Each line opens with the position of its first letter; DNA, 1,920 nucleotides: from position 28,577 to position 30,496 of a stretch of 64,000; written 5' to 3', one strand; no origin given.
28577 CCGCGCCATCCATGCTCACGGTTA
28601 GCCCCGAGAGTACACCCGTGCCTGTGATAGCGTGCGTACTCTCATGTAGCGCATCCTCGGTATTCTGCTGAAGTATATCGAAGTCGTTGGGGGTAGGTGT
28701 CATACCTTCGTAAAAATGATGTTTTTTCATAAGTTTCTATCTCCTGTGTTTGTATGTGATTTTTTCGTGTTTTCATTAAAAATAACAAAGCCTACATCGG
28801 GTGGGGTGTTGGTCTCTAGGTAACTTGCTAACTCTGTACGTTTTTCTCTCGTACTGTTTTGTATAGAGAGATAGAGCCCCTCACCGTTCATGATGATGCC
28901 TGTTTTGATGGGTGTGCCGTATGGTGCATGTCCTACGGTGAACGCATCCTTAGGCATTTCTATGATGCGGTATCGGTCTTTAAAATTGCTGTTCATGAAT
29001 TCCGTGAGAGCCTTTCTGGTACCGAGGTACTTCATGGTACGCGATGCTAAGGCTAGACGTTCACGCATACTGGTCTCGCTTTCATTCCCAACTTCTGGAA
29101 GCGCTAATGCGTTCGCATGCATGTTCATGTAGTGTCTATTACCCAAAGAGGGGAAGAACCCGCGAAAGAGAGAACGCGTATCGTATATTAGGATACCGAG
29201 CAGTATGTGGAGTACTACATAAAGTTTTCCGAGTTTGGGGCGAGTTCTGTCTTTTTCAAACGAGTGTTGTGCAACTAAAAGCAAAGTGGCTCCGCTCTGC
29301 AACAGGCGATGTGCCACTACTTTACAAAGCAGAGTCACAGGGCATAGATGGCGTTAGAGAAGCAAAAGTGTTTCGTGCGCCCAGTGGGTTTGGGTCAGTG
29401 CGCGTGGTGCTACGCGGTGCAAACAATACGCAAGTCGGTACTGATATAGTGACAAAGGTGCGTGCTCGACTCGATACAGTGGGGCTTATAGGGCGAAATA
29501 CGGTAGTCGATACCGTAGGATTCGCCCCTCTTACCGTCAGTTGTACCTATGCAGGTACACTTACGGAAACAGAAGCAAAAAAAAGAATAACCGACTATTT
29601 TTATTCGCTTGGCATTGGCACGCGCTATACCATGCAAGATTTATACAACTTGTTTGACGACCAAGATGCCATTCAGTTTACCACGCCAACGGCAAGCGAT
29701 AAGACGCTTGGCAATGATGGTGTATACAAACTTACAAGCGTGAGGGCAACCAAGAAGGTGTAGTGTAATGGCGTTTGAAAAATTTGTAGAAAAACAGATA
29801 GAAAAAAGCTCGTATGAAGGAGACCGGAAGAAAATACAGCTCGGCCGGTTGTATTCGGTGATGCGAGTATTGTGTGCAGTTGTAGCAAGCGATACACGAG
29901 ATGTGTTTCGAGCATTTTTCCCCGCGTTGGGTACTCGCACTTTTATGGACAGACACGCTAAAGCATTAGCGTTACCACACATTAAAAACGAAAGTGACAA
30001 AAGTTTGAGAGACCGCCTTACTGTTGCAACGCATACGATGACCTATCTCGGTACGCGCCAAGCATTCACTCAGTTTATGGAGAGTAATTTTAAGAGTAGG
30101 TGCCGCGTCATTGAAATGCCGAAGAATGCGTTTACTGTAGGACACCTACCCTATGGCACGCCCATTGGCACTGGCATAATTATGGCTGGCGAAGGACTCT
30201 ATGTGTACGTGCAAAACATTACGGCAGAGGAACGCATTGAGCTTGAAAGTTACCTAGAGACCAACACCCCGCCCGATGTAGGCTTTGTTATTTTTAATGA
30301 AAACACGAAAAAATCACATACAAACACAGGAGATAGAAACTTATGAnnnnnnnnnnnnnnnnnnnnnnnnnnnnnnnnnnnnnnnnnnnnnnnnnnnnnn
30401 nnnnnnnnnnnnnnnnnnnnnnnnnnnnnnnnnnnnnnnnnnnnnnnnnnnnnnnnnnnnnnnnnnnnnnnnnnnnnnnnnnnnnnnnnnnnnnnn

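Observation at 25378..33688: ~8.3 kb inverted duplication of a phage tail-fibre module plus two tandem Dam methyltransferases around a truncated baseplate-J fragment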

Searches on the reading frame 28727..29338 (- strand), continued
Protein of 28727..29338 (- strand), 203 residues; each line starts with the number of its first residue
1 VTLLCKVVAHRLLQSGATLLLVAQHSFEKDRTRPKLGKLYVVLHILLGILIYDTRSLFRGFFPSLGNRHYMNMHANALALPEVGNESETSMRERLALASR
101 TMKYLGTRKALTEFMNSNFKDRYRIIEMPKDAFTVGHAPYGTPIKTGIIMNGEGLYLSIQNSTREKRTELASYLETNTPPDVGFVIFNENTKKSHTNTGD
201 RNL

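Call 48: search_dna_similar(query=P0011, collection=phages, mode=protein, max_evalue=1e-10, max_rows=25)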
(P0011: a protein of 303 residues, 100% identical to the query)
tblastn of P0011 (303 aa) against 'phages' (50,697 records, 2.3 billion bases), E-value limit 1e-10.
Records with a match: 314; places in all: 314; records where one place covers at least 80% of the query: 212.
Best place of each record, by identity: <60% 314.
By first word of the organism name: Pseudomonas 146; Ralstonia 96; Vibrio 12; Bacteriophage 12; Escherichia 6; Yersinia 5; Salinibacter 5; Rhodovulum 4; Klebsiella 3; Pseudoalteromonas 2; and 16 more.
By host as written in the record: Ralstonia solanacearum 69; Pseudomonas aeruginosa 52; - 42; Pseudomonas aeruginosa PA14 32; Vibrio sp. 9; Ralstonia solanacearum Race 3, Biovar 1 6; Yersinia pestis EV76-CN 4; Salinibacter ruber M8 4; and 77 more.
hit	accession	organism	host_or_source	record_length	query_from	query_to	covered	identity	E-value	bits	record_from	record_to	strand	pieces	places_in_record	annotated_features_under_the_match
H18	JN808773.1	Pseudomonas phage F_HA0480sp/Pa1651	-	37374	1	303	100%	46.5%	6e-89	295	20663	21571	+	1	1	major head protein, gpT subunit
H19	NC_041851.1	Pseudomonas phage F_HA0480sp/Pa1651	-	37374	1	303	100%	46.5%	6e-89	295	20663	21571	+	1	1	major head protein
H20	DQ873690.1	Pseudomonas phage MP22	Pseudomonas aeruignosa PA14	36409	1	303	100%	46.5%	7e-89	295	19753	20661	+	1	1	orf35: conserved hypothetical protein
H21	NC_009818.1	Pseudomonas phage MP22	Pseudomonas aeruginosa UCBPP-PA14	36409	1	303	100%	46.5%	7e-89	295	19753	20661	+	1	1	orf35: major head protein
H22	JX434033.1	Pseudomonas phage JBD88a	-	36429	1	303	100%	46.5%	7e-89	295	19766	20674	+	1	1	hypothetical protein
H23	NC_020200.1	Pseudomonas phage JBD88a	-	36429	1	303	100%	46.5%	7e-89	295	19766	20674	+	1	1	major head protein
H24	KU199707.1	Pseudomonas phage JBD16C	Pseudomonas aeruginosa PA14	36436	1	303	100%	46.5%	7e-89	295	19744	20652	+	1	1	major capsid protein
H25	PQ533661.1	Pseudomonas phage Paws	Pseudomonas aeruginosa PA14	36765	1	303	100%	46.5%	7e-89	295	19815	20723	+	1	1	major capsid protein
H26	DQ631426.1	Pseudomonas phage DMS3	-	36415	1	303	100%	46.5%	1e-88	294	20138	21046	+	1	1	hypothetical protein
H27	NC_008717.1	Pseudomonas phage DMS3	Pseudomonas aeruginosa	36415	1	303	100%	46.5%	1e-88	294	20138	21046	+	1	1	major head protein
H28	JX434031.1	Pseudomonas phage JBD24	-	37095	1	303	100%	46.5%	1e-88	294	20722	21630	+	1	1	hypothetical protein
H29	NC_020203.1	Pseudomonas phage JBD24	-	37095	1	303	100%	46.5%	1e-88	294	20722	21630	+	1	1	major head protein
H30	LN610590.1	Pseudomonas phage vB_PaeS_PAO1_Ab30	Pseudomonas aeruginosa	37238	1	303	100%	46.5%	1e-88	294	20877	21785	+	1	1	ORF41: putative major capsid protein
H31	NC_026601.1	Pseudomonas phage vB_PaeS_PAO1_Ab30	Pseudomonas aeruginosa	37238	1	303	100%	46.5%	1e-88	294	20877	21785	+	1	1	ORF41: major head protein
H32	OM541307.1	Pseudomonas phage WX_01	Pseudomonas aeruginosa ZS-PA-05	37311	1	303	100%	46.5%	1e-88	294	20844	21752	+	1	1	major capsid protein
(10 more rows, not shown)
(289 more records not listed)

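Call 81: search_solved_structures(query=A2, max_evalue=1)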
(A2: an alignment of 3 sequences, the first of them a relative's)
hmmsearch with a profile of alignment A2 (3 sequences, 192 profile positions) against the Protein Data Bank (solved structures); distinct sequences matched with E-value up to 1: 1.
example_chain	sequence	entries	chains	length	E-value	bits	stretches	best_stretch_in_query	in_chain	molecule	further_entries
9ki1_a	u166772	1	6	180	0.011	18.6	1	24-117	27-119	Baseplate protein gp48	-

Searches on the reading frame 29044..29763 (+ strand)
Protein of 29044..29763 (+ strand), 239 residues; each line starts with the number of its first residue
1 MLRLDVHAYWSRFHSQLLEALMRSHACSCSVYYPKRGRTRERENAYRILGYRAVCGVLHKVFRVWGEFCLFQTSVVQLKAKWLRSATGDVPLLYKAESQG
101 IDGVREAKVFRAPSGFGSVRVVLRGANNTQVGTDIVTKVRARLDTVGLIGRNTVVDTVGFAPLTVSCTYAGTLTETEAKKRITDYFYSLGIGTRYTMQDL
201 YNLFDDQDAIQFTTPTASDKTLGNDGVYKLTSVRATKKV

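Call 5: search_protein_families(library=pfam, proteins=[window:29044-29763:+], max_evalue=0.01)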
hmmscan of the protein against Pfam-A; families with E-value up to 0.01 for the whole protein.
window:29044-29763:+ (239 aa): 2 families
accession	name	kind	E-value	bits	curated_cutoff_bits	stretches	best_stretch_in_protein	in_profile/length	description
PF04865.19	Baseplate_J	-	1.9e-05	24.6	21.1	1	94-188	138-239/255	Baseplate J-like protein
PF18374.6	Enolase_like_N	-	0.0088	15.8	25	0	64-87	26-49/52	Enolase N-terminal domain-like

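Call 6: search_protein_families(library=phrogs, proteins=[window:29044-29763:+], max_evalue=0.01)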
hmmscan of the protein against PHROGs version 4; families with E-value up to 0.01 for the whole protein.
window:29044-29763:+ (239 aa): 2 families
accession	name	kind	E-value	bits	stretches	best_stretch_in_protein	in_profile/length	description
phrog_1608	-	tail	3.4e-07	30.9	1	94-193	33-139/192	tail protein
phrog_6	-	tail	0.00077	19.2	1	96-232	263-400/548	baseplate wedge subunit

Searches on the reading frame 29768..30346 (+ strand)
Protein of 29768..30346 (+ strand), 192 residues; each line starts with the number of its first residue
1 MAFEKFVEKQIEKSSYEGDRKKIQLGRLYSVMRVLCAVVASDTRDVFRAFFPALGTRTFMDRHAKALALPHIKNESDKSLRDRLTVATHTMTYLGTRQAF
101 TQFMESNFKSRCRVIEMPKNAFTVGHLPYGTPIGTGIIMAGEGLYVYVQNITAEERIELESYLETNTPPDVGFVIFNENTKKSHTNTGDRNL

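Call 5: search_protein_families(library=pfam, proteins=[window:29768-30346:+], max_evalue=0.01)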
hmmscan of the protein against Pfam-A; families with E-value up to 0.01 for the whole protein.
window:29768-30346:+ (192 aa): 0 families

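Call 6: search_protein_families(library=phrogs, proteins=[window:29768-30346:+], max_evalue=0.01)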
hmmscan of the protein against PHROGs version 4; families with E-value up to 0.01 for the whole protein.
window:29768-30346:+ (192 aa): 0 families

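Call 56: search_protein_families(library=ncbifam, proteins=[window:29768-30346:+], max_evalue=0.01)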
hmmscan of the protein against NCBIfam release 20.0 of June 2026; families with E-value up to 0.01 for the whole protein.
window:29768-30346:+ (192 aa): 0 families

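Call 96: search_solved_structures(query=window:29768-30343:+, max_evalue=5, show_alignments=1)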
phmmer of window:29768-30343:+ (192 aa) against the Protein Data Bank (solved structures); distinct sequences matched with E-value up to 5: 1.
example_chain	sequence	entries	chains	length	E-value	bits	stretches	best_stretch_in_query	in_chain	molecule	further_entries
6u5b_m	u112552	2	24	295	1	12.3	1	55-101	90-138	Tri1a PA0618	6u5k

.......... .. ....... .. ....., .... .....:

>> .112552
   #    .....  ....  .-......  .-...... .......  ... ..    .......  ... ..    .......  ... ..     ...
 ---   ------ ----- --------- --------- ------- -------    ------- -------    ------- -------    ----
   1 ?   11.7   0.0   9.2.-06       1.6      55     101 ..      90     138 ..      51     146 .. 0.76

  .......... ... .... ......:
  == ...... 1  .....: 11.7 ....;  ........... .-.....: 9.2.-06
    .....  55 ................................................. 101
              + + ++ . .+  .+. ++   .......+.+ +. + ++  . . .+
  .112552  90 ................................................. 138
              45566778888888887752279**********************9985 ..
